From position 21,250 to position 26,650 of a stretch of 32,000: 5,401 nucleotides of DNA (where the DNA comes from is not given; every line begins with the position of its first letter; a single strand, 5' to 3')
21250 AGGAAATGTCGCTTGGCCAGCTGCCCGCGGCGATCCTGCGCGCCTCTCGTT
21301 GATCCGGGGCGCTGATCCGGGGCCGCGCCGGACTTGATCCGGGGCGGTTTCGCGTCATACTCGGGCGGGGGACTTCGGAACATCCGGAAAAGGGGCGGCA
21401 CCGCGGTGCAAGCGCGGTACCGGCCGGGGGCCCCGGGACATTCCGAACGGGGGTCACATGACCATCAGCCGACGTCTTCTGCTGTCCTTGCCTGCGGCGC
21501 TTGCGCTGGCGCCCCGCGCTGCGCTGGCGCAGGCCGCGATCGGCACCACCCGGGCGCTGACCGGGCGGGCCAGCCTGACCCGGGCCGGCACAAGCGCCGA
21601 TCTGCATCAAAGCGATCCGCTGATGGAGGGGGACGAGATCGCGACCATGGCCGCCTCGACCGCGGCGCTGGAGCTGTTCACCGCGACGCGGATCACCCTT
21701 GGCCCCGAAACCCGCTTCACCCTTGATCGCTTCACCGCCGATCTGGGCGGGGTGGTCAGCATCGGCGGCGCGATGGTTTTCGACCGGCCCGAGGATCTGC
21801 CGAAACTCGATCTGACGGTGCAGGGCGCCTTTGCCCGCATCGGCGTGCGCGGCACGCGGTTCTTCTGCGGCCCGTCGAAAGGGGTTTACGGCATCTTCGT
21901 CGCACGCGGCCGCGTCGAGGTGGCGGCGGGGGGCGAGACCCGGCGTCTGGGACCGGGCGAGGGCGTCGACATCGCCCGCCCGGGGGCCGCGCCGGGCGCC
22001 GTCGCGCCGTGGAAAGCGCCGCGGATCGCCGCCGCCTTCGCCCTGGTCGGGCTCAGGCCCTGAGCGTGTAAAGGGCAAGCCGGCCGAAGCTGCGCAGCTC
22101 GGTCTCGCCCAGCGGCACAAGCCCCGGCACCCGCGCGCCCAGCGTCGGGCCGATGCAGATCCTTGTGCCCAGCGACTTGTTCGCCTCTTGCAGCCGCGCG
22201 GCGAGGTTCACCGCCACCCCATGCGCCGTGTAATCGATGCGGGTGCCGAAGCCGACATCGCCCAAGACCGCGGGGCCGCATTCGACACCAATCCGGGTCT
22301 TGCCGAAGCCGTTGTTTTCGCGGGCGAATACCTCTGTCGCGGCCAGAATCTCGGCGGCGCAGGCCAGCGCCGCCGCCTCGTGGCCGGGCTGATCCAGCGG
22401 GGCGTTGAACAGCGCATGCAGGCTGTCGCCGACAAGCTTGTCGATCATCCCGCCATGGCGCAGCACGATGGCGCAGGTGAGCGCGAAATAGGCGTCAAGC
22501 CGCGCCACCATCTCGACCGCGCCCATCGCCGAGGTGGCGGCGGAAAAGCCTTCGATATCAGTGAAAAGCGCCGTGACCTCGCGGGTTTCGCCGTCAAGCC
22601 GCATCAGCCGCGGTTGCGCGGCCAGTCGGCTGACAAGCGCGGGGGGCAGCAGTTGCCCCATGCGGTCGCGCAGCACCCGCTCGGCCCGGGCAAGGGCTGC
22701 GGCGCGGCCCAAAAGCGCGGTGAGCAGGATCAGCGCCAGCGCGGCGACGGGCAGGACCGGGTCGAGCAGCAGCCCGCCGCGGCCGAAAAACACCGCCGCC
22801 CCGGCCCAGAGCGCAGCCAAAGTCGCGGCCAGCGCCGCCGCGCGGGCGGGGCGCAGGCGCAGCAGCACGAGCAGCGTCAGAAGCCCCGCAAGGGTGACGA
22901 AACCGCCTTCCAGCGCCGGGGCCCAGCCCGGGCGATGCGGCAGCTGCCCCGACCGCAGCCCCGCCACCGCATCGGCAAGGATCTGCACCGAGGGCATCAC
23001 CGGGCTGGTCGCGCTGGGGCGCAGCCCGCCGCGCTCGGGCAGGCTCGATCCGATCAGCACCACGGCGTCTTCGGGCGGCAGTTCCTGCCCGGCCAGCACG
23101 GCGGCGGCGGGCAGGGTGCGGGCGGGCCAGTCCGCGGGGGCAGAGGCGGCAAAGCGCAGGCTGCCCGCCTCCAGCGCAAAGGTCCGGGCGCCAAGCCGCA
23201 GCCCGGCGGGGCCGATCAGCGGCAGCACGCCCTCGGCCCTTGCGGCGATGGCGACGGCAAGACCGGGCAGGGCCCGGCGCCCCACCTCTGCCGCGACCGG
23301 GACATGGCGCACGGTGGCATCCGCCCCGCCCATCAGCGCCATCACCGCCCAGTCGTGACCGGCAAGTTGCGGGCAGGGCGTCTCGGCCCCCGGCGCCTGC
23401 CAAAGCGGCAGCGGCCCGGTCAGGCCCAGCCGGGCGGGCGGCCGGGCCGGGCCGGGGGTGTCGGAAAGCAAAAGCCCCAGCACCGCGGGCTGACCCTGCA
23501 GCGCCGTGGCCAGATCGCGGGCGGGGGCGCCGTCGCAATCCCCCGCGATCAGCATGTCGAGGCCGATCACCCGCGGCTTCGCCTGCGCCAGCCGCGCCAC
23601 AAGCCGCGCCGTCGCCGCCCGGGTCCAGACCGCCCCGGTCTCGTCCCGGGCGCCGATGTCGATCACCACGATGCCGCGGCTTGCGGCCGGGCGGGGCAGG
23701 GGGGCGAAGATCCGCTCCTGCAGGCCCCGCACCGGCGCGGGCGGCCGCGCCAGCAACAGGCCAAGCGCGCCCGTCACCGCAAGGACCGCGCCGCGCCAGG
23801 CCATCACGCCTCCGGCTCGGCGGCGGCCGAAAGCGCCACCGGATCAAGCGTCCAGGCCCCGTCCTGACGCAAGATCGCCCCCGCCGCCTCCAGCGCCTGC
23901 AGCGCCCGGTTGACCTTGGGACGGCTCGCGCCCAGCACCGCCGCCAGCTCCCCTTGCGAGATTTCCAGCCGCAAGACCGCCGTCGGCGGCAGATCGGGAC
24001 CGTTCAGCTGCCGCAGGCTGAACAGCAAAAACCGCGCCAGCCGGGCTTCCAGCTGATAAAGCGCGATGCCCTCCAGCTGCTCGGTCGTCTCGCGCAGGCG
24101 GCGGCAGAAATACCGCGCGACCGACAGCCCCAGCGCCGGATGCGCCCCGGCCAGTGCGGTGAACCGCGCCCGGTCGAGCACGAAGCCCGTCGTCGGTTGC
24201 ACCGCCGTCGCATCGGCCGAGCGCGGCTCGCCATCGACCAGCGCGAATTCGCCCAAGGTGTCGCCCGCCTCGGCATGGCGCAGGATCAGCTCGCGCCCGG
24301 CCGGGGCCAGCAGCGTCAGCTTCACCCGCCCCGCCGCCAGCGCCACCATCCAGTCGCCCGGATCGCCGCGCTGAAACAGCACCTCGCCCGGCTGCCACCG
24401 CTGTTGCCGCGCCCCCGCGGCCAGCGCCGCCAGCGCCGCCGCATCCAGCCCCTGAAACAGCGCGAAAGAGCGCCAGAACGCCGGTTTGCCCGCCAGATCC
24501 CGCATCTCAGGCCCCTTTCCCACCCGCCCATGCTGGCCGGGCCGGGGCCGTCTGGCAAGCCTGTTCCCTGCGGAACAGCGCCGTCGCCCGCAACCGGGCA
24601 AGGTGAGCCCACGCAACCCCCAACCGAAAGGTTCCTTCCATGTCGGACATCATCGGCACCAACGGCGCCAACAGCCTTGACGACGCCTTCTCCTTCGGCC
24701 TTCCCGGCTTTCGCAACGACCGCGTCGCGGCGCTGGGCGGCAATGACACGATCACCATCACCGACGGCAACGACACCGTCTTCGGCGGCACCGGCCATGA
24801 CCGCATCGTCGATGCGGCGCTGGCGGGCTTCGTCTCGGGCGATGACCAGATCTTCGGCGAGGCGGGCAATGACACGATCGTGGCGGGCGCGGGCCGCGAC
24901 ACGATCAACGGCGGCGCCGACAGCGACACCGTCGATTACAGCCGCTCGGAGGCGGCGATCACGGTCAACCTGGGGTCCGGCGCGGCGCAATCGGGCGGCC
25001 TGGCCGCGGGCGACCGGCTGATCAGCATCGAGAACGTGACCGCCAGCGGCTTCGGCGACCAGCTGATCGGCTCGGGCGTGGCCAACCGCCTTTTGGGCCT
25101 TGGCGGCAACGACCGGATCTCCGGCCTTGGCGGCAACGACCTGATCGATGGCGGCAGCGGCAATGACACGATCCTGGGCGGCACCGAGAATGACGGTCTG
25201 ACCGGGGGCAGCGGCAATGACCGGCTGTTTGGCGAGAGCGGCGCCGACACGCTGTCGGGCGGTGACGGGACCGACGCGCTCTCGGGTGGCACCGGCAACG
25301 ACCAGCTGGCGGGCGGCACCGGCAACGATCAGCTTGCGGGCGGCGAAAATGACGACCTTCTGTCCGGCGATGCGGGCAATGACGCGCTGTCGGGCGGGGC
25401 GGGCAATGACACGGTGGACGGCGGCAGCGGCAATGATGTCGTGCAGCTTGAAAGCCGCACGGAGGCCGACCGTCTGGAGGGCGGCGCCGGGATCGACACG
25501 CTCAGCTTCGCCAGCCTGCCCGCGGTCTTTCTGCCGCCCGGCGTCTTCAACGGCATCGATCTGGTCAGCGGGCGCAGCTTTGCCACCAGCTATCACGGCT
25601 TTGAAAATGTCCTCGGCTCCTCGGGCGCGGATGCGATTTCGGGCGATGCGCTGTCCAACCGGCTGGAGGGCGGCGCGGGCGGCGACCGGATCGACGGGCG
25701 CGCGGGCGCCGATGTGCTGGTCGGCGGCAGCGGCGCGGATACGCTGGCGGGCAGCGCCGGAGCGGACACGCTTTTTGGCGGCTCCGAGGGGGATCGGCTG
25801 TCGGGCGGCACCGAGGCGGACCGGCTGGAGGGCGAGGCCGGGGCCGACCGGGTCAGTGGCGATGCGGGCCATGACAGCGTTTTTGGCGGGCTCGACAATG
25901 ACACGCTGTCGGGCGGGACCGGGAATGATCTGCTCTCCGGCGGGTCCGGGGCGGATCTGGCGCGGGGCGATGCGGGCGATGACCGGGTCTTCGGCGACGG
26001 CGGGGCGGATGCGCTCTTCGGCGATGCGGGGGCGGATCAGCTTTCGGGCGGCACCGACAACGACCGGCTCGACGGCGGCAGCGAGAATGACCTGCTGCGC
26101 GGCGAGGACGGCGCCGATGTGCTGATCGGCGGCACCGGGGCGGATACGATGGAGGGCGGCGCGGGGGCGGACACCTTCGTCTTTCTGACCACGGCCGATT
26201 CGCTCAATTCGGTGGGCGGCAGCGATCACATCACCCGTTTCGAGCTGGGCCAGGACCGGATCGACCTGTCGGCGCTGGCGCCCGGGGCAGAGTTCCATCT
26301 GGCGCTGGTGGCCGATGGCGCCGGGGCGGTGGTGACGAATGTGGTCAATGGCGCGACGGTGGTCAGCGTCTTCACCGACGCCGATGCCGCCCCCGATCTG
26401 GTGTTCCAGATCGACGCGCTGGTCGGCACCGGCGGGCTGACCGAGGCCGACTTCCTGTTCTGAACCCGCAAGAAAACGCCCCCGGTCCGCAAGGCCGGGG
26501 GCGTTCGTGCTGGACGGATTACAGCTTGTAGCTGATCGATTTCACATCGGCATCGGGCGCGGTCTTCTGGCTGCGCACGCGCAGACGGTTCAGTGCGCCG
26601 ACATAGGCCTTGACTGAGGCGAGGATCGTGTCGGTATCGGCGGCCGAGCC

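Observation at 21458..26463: Candidate self-contained cAMP circuit: FecR-like periplasmic protein, CHASE2 cyclase, Crp-like regulator and a divergent RTX target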

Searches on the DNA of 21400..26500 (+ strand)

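Call 10: search_dna_similar(query=window:21400-26500:+, collection=plasmids, mode=near, max_rows=15)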
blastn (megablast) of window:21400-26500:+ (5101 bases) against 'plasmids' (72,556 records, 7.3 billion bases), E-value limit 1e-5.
Records with a match: 1; places in all: 2; records where one place covers at least 80% of the query: 0.
Best place of each record, by identity: 90-95% 1.
By first word of the organism name: Neorhizobium 1.
By predicted mobility (MOB-suite, as given by PLSDB): conjugative 1.
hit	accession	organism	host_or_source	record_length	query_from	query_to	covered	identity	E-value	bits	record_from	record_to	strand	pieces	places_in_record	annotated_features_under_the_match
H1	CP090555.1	Neorhizobium galegae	Galega,Cell culture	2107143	4695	4739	1%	91.1%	8e-6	62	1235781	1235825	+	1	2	none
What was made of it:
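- Tried and rejected: Plasmid search (call 10).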
